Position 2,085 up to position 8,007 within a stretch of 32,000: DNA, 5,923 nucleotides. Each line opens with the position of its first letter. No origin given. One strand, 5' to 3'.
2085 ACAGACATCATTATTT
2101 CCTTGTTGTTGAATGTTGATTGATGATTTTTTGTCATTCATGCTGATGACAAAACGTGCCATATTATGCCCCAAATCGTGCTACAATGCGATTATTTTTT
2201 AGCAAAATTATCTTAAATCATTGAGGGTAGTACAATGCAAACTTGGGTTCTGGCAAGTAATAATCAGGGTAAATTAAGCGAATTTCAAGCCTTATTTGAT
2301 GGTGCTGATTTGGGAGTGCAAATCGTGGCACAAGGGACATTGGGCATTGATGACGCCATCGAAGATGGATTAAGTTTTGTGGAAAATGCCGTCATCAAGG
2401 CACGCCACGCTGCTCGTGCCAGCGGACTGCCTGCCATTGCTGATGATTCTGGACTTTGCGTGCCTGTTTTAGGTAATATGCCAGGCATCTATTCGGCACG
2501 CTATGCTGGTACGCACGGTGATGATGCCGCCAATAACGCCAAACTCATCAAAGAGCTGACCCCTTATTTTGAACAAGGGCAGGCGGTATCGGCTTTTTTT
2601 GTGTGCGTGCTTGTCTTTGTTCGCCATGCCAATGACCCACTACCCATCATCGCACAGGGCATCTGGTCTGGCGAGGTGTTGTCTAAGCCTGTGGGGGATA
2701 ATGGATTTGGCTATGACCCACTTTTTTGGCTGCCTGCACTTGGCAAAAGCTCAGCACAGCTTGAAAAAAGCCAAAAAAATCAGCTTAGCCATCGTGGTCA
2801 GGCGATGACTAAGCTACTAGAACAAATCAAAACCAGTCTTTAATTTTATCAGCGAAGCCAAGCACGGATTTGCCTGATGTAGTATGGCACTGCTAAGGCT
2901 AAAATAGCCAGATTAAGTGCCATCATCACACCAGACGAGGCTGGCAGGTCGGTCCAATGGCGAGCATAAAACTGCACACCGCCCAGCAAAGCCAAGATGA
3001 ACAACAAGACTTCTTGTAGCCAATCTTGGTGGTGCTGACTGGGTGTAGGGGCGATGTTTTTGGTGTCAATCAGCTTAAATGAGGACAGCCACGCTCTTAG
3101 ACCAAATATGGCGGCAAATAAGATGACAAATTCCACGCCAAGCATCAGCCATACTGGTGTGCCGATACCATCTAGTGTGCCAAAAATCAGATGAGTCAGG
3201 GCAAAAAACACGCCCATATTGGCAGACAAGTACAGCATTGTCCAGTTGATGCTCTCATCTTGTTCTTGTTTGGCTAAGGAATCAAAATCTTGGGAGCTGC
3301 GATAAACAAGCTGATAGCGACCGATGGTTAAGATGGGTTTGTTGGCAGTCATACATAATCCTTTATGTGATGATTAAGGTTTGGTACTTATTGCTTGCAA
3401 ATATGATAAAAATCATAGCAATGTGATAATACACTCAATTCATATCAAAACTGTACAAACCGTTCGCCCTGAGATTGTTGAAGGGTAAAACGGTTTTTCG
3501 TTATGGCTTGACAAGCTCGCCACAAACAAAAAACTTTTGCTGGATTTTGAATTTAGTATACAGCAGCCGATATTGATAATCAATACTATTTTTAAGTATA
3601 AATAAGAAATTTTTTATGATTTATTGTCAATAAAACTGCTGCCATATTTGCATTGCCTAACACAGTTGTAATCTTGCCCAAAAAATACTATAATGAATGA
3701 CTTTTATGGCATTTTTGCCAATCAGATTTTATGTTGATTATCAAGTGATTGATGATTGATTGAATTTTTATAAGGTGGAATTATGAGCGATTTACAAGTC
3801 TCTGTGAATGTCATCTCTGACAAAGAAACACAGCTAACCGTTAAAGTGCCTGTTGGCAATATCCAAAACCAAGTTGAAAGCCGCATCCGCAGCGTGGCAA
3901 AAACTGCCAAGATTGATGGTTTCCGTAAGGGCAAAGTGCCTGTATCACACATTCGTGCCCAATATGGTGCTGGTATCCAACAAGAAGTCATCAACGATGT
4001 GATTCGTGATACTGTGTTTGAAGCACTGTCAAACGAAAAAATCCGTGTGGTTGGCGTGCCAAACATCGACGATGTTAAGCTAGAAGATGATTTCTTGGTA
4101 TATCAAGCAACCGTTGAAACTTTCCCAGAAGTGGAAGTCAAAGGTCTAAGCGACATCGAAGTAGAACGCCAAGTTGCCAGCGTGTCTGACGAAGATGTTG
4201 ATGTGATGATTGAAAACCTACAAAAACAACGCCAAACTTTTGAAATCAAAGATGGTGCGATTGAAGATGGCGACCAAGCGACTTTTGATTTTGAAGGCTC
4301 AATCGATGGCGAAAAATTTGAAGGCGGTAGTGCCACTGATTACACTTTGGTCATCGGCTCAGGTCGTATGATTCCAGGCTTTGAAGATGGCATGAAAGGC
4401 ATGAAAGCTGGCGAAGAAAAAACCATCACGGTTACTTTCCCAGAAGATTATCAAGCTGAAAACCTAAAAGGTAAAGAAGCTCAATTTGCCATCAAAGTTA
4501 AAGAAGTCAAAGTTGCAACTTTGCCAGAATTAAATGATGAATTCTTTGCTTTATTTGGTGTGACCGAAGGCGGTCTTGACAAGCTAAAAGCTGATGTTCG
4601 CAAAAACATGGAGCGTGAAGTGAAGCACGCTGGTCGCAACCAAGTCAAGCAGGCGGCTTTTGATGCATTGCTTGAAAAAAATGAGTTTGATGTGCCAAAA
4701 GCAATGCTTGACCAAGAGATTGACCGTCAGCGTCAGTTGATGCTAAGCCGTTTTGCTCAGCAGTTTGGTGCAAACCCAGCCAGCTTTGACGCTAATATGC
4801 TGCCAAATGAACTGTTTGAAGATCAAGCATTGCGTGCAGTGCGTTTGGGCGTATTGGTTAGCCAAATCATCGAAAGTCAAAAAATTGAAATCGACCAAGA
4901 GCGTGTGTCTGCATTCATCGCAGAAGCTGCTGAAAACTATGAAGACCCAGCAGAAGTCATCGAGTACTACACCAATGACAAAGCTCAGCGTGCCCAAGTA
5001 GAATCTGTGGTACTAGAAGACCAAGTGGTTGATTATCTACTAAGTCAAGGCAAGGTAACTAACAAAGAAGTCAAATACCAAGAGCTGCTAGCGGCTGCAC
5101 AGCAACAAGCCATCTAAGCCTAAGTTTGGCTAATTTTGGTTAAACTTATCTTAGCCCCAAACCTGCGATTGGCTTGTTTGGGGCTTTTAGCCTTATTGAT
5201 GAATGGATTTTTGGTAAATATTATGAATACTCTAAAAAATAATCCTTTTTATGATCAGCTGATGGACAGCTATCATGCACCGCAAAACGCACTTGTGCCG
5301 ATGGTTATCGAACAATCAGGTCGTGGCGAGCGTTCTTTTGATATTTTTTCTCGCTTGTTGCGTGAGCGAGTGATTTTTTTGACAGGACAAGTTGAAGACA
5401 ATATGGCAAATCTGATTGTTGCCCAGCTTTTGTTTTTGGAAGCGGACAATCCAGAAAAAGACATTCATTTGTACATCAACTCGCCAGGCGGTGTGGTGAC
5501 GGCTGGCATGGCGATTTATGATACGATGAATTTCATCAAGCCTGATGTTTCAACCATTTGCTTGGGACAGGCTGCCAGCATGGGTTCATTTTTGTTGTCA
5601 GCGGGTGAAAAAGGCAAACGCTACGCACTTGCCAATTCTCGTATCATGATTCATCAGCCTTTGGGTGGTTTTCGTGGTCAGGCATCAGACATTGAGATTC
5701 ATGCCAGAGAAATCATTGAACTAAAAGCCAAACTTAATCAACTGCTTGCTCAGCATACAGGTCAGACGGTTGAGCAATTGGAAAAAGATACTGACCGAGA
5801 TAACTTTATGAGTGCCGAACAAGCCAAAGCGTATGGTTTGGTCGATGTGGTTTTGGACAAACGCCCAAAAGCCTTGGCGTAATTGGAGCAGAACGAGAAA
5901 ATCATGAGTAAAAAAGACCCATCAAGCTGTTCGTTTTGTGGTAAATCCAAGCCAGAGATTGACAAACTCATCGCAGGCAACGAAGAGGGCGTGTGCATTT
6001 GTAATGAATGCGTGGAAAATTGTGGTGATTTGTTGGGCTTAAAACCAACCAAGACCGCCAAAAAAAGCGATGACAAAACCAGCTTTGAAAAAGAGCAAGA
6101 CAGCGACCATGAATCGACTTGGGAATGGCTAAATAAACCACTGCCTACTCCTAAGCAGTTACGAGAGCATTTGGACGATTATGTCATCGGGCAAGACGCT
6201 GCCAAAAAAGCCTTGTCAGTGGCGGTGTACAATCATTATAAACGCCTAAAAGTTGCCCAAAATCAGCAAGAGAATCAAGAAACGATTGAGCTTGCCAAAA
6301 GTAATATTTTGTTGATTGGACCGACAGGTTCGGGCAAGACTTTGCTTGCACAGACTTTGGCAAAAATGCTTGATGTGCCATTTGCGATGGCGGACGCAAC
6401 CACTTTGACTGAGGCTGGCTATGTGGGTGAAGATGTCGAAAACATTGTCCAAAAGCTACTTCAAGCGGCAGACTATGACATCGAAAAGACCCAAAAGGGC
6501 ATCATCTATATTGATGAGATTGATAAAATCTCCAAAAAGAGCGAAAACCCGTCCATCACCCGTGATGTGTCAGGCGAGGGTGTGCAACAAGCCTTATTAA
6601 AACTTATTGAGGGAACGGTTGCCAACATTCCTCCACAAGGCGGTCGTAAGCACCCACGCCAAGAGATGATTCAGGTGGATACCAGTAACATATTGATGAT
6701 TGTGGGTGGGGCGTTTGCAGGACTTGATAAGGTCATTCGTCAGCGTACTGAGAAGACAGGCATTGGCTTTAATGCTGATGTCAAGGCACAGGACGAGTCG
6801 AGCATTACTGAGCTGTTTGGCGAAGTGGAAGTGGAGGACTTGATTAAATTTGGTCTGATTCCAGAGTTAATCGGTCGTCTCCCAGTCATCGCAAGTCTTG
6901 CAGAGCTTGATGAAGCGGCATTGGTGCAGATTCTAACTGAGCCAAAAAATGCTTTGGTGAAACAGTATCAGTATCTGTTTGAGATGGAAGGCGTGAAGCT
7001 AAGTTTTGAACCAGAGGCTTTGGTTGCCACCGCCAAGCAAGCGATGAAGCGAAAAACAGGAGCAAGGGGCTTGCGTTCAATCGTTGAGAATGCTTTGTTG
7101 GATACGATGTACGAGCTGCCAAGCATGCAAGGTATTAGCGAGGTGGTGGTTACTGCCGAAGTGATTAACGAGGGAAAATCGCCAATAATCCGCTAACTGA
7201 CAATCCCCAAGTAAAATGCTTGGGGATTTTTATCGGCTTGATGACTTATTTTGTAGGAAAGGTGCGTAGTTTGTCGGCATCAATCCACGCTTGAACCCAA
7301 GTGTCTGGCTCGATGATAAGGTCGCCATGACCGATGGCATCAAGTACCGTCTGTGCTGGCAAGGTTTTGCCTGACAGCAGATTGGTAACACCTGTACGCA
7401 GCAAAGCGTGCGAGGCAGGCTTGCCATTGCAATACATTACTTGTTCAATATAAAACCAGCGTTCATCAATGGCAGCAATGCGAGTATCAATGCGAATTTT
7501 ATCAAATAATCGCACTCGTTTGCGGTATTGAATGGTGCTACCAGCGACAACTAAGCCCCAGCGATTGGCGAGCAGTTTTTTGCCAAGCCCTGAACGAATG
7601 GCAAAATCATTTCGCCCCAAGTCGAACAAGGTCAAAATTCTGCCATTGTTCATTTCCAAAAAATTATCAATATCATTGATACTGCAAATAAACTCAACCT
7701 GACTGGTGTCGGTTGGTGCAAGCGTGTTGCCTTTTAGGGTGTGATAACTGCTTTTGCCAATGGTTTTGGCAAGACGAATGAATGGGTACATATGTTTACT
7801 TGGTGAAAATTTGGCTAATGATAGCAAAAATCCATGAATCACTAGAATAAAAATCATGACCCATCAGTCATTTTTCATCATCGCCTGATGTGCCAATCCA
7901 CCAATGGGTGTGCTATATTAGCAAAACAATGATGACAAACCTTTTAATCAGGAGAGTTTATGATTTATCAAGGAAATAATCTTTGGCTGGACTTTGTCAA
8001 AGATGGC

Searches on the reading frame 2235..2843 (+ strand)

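Call 58: search_protein_families(library=pfam, proteins=[window:2235-2843:+], max_evalue=0.00001)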
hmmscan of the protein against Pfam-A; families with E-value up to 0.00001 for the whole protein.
window:2235-2843:+ (202 aa): 1 family
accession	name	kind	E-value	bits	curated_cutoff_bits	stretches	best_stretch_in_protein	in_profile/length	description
PF01725.21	Ham1p_like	-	2.3e-59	200.8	22.5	1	5-196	2-185/186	Ham1 family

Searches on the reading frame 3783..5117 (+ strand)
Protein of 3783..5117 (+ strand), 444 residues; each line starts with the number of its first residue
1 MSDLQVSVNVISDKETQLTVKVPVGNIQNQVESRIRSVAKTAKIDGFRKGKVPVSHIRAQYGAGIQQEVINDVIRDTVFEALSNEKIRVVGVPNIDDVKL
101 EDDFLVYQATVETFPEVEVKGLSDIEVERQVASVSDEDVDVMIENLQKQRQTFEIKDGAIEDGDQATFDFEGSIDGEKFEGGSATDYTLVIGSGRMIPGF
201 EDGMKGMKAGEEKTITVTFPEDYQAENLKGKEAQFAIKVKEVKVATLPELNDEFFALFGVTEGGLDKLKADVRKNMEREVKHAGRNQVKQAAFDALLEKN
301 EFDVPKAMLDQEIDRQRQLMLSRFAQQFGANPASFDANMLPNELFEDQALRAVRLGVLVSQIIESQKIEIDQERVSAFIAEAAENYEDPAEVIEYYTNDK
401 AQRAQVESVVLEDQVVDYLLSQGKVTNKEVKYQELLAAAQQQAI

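Call 58: search_protein_families(library=pfam, proteins=[window:3783-5117:+], max_evalue=0.00001)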
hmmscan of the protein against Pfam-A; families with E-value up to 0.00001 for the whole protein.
window:3783-5117:+ (444 aa): 3 families
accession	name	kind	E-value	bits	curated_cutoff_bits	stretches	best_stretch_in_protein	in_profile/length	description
PF05697.18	Trigger_N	-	1.7e-37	129.4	22.2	1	5-146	2-144/144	Bacterial trigger factor protein (TF)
PF05698.19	Trigger_C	-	7.6e-36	124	22.7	1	265-420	2-161/162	Bacterial trigger factor protein (TF) C-terminus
PF00254.34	FKBP_C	-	4.8e-20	72.1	21.1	1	160-239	5-93/94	FKBP-type peptidyl-prolyl cis-trans isomerase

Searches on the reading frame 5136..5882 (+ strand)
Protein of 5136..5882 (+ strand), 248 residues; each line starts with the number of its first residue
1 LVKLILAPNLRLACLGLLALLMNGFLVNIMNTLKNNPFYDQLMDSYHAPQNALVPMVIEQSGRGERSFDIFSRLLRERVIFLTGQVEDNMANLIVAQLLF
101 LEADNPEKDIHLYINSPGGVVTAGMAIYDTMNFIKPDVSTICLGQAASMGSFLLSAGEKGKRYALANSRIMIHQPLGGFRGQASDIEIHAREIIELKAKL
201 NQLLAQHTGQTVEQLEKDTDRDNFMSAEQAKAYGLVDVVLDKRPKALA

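Call 58: search_protein_families(library=pfam, proteins=[window:5136-5882:+], max_evalue=0.00001)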
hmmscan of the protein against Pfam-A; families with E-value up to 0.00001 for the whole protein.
window:5136-5882:+ (248 aa): 1 family
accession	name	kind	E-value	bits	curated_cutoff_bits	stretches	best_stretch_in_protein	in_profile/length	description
PF00574.28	CLP_protease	-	9.3e-88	293.3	20.2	1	63-242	2-181/182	Clp protease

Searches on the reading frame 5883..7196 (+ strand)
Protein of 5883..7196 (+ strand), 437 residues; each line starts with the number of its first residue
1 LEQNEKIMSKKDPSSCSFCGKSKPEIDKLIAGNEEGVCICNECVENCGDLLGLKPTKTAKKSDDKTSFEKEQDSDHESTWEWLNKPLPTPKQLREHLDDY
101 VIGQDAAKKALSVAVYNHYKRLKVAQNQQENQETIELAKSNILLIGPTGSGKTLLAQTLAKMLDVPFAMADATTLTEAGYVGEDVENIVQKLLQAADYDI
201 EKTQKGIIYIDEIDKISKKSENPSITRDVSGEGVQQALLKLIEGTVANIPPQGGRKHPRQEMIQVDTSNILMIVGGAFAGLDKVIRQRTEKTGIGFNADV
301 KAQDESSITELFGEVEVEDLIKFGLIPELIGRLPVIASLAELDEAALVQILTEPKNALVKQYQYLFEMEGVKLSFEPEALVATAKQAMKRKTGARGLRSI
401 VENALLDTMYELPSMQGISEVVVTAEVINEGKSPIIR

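Call 58: search_protein_families(library=pfam, proteins=[window:5883-7196:+], max_evalue=0.00001)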
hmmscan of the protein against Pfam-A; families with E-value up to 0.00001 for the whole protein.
window:5883-7196:+ (437 aa): 9 families
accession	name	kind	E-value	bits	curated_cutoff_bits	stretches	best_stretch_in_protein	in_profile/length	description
PF07724.20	AAA_2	-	2.2e-34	119.3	27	1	139-336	3-166/166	AAA domain (Cdc48 subfamily)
PF00004.35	AAA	-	2.6e-17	63.9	21.2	1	142-259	1-99/131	ATPase family associated with various cellular activities (AAA)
PF06689.19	zf-C4_ClpX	-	6.9e-13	48.7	27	1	15-51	2-37/39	ClpX C4-type zinc finger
PF10431.15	ClpB_D2-small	-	6.2e-11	42.6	21.9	1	342-419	1-74/81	C-terminal, D2-small domain, of ClpB protein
PF07728.20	AAA_5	-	2.2e-07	31.4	22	1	141-218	1-80/139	AAA domain (dynein-related subfamily)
PF01078.27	Mg_chelatase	-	1.9e-06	27.9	20.3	0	126-164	6-47/207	Magnesium chelatase, subunit ChlI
PF13401.12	AAA_22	-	2.7e-06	28.2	27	0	139-219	5-99/130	AAA domain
PF05496.18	RuvB_N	-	6.3e-06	26.5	27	0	96-221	5-101/159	Holliday junction DNA helicase RuvB P-loop domain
PF00493.29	MCM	-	7.8e-06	25.6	23.3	0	91-221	16-138/224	MCM P-loop domain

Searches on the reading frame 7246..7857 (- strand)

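Call 58: search_protein_families(library=pfam, proteins=[window:7246-7857:-], max_evalue=0.00001)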
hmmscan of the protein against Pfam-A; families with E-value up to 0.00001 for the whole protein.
window:7246-7857:- (203 aa): 2 families
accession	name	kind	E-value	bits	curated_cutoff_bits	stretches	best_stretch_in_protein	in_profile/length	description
PF13279.12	4HBT_2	-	1.3e-18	68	25.5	1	58-172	1-118/122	Thioesterase-like superfamily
PF03061.28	4HBT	-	5.2e-06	27.1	20.6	1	69-143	4-72/79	Thioesterase superfamily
